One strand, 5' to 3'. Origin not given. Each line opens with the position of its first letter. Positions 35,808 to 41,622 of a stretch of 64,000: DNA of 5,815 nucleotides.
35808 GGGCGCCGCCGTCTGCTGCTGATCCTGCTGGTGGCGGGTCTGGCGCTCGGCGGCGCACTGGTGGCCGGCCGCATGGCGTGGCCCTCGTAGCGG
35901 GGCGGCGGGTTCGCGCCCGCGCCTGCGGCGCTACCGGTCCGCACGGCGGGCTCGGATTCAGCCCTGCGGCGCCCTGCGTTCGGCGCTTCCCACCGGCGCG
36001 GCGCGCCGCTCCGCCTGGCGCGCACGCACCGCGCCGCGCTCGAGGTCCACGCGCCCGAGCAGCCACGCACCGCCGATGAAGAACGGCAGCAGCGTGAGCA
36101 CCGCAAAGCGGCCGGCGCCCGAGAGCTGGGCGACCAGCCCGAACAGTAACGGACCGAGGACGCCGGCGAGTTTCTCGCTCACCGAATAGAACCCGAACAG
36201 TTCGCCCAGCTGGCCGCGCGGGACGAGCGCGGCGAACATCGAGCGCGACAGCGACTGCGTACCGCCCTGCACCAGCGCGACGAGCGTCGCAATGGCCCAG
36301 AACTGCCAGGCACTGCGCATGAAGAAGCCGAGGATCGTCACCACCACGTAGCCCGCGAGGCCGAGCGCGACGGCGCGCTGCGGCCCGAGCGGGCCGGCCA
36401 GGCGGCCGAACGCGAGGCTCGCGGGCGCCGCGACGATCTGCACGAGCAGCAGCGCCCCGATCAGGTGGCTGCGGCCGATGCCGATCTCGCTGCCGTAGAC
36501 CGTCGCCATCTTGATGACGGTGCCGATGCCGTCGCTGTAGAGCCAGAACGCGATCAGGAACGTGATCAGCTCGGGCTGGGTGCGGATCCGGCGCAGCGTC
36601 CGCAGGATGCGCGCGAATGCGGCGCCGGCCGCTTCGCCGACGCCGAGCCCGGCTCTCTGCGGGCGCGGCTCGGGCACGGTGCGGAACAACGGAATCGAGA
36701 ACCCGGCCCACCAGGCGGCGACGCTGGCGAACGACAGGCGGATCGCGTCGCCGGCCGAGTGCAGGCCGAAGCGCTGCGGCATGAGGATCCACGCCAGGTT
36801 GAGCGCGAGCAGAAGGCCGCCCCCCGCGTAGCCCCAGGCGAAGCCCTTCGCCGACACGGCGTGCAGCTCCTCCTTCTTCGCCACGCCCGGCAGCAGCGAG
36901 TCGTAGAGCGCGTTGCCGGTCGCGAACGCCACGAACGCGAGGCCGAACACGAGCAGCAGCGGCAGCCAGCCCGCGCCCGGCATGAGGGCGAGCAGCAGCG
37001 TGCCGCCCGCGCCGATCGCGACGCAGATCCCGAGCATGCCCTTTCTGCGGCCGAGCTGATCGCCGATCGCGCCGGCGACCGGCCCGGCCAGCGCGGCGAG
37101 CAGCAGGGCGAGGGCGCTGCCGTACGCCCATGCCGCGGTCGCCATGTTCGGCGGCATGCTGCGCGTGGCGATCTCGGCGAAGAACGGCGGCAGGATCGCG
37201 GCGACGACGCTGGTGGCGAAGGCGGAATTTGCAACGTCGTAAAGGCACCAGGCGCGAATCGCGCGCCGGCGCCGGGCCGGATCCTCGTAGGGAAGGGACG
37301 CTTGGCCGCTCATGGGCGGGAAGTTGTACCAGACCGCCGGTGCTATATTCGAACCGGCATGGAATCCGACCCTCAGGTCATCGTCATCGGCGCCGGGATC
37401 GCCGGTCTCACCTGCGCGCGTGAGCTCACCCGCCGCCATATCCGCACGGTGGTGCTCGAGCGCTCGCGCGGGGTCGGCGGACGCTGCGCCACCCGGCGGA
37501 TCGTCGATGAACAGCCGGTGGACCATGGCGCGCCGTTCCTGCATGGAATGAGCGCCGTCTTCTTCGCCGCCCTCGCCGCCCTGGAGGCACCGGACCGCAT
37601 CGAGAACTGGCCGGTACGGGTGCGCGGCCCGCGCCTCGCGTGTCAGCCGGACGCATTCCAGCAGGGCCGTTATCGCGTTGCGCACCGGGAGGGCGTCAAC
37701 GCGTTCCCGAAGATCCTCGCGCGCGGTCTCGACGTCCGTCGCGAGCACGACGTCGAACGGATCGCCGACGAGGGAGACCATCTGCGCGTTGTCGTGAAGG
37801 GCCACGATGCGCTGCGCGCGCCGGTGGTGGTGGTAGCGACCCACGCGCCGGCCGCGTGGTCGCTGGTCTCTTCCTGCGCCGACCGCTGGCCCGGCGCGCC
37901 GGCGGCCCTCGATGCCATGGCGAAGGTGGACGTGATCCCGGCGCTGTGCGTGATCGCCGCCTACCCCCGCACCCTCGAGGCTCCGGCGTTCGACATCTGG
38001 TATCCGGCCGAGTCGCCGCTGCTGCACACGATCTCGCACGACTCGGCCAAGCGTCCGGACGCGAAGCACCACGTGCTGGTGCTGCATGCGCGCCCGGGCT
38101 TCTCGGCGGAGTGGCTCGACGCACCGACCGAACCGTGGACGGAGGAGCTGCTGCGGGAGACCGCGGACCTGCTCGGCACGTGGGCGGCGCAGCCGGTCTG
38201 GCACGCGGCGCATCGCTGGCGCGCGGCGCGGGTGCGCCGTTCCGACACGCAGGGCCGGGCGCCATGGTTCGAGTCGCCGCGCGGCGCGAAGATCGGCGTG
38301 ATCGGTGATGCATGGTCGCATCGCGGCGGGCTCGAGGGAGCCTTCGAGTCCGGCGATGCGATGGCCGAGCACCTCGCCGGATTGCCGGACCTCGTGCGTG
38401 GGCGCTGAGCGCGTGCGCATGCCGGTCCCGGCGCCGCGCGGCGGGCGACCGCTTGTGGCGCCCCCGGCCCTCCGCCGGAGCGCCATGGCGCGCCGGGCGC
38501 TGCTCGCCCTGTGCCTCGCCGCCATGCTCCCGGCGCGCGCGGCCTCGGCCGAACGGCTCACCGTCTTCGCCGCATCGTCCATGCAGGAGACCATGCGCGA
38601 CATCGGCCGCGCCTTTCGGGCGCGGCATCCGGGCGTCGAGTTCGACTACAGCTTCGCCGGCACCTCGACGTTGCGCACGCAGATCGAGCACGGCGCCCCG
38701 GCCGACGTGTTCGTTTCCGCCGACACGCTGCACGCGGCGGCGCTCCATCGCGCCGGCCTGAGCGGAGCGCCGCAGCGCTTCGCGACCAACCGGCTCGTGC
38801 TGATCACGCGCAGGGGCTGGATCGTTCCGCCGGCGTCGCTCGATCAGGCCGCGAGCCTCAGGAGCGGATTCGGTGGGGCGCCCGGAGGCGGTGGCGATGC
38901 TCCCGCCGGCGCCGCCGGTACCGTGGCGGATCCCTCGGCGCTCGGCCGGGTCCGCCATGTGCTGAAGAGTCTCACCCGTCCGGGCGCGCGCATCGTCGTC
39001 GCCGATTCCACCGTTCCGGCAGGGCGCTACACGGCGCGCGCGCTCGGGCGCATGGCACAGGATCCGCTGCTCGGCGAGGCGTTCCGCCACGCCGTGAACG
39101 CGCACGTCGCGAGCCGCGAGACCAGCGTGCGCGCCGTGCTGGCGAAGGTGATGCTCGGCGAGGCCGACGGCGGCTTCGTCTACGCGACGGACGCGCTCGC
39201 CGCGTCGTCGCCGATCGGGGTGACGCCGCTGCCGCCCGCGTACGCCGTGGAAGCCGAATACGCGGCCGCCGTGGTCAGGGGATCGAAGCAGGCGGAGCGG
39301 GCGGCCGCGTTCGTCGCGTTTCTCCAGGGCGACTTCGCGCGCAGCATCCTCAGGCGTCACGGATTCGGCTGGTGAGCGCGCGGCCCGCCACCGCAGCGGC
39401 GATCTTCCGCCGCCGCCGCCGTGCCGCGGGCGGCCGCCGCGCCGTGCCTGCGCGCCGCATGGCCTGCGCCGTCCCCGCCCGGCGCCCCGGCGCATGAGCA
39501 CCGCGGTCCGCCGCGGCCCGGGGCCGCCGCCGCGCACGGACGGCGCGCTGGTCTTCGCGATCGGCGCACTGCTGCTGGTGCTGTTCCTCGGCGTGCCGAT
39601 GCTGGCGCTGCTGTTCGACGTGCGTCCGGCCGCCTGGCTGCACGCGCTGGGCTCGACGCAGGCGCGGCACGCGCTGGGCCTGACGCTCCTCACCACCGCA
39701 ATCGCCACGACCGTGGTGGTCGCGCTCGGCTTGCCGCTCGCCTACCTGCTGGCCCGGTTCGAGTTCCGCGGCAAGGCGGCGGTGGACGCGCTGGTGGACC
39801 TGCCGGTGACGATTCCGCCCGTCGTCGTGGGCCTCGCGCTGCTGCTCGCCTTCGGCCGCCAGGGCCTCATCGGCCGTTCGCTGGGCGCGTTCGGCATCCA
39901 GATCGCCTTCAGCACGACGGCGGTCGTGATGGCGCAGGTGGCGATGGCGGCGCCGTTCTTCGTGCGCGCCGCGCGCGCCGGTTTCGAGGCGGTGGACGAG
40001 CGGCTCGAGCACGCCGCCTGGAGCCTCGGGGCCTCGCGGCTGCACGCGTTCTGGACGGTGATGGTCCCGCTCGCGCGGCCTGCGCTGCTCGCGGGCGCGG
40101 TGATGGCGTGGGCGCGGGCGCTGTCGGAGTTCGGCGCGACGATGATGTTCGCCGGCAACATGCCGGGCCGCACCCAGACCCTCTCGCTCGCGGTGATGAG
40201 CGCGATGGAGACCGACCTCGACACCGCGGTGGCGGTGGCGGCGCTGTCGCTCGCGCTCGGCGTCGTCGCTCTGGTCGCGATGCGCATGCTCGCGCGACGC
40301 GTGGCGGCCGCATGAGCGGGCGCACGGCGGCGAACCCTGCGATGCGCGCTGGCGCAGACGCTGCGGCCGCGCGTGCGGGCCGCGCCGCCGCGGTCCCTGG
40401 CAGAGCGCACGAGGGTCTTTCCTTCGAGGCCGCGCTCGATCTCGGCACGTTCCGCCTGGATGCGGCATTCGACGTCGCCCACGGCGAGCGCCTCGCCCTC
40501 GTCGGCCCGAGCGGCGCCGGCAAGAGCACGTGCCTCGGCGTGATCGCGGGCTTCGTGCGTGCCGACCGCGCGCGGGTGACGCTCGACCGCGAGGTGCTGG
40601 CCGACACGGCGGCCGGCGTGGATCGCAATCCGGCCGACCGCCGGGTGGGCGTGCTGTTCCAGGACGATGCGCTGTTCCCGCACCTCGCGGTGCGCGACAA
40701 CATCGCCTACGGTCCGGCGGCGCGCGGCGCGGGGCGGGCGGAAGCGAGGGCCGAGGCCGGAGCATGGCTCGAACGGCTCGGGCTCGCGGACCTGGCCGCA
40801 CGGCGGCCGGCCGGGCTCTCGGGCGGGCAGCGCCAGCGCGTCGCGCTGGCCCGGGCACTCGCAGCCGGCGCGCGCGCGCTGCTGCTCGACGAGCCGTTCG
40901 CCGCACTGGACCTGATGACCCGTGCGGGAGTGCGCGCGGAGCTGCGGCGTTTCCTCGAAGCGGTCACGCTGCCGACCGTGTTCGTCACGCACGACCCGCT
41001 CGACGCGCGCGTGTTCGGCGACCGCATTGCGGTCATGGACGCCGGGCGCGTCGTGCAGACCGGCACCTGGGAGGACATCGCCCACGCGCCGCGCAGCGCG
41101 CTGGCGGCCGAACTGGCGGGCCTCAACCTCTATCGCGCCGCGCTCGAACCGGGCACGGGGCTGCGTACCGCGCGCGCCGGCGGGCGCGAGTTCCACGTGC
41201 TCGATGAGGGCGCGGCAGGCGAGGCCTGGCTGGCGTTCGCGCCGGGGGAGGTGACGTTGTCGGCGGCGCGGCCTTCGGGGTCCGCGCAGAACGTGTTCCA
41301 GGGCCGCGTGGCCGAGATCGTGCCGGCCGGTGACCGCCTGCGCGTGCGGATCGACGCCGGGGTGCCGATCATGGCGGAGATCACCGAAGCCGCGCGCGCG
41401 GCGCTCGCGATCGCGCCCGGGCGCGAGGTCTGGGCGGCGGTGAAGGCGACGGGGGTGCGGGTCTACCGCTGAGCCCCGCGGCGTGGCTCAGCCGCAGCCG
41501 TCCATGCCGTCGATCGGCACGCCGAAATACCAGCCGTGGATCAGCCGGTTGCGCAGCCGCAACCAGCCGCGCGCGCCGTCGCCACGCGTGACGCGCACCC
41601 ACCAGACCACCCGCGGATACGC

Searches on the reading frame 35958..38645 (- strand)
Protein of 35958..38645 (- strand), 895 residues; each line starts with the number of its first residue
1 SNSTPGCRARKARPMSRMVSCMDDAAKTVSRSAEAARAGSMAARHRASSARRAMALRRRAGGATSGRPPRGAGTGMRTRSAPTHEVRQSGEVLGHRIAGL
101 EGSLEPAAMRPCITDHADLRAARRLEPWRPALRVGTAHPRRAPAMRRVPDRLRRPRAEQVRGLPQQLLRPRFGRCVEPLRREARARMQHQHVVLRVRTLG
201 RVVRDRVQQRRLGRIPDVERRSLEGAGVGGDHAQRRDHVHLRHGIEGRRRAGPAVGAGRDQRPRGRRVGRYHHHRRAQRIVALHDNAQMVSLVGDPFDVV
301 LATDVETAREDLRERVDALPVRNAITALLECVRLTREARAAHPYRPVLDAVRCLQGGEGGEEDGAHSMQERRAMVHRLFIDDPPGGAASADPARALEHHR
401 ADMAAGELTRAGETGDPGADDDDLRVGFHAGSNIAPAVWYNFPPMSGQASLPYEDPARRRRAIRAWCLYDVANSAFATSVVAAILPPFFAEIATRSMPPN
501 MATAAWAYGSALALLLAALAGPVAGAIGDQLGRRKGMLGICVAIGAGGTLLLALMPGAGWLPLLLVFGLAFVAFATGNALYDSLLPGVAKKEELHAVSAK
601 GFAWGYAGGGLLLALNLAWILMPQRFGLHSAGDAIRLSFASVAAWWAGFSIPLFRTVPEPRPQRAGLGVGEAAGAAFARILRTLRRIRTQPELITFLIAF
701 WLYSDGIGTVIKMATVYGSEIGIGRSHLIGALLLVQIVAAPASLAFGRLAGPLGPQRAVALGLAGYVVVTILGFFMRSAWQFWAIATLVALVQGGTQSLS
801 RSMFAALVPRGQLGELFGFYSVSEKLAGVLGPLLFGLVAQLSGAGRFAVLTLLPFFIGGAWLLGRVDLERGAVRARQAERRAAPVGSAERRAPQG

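Call 63: search_protein_families(library=pfam, proteins=[window:35958-38645:-], max_evalue=0.00001)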
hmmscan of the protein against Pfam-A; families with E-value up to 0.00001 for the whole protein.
window:35958-38645:- (895 aa): 2 families
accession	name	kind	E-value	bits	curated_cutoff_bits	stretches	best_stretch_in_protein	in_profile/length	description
PF11700.14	ATG22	-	4.4e-53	181.1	24.1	1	459-875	2-481/482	Vacuole effluxer Atg22 like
PF07690.21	MFS_1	-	1.7e-16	60.5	33.4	2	475-788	9-301/347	Major Facilitator Superfamily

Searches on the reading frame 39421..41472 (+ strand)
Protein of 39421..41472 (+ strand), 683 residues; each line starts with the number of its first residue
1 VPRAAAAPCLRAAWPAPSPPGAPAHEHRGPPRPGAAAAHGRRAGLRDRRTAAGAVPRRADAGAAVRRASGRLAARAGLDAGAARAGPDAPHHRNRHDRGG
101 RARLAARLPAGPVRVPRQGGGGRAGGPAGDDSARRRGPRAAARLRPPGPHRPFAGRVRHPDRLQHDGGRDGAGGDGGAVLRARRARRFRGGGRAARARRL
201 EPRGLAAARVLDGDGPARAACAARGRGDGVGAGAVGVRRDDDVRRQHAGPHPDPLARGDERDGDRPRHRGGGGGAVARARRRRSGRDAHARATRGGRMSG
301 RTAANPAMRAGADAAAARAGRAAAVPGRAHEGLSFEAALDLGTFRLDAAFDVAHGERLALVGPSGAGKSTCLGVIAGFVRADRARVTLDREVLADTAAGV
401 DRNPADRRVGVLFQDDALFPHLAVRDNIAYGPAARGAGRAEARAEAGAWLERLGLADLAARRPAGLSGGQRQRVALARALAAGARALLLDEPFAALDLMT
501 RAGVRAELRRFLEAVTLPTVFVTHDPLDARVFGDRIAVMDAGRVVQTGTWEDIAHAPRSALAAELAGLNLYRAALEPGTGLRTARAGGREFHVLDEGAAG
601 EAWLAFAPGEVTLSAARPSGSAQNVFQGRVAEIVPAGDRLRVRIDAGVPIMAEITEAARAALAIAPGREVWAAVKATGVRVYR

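Call 64: search_protein_families(library=pfam, proteins=[window:39421-41472:+], max_evalue=0.00001)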
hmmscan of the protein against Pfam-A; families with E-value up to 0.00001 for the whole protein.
window:39421-41472:+ (683 aa): 2 families
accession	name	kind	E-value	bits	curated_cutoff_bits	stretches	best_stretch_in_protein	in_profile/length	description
PF00005.33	ABC_tran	-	5.6e-32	111.6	25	1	348-494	4-137/137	ABC transporter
PF03459.23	TOBE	-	1.7e-13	51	22.3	1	621-680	2-63/64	TOBE domain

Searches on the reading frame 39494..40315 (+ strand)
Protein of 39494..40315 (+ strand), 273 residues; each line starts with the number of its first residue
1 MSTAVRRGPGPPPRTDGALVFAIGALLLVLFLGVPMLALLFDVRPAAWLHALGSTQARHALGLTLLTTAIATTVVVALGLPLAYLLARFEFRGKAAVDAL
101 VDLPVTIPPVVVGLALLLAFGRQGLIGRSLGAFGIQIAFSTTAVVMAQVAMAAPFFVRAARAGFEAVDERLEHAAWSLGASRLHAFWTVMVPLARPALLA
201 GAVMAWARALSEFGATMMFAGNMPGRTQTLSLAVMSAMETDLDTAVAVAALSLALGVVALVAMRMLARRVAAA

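Call 64: search_protein_families(library=pfam, proteins=[window:39494-40315:+], max_evalue=0.00001)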
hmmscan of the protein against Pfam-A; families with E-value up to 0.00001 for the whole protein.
window:39494-40315:+ (273 aa): 1 family
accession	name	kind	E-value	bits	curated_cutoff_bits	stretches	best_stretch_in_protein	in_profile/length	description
PF00528.27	BPD_transp_1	-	1e-19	71.4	26.4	1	79-270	1-182/184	Binding-protein-dependent transport system inner membrane component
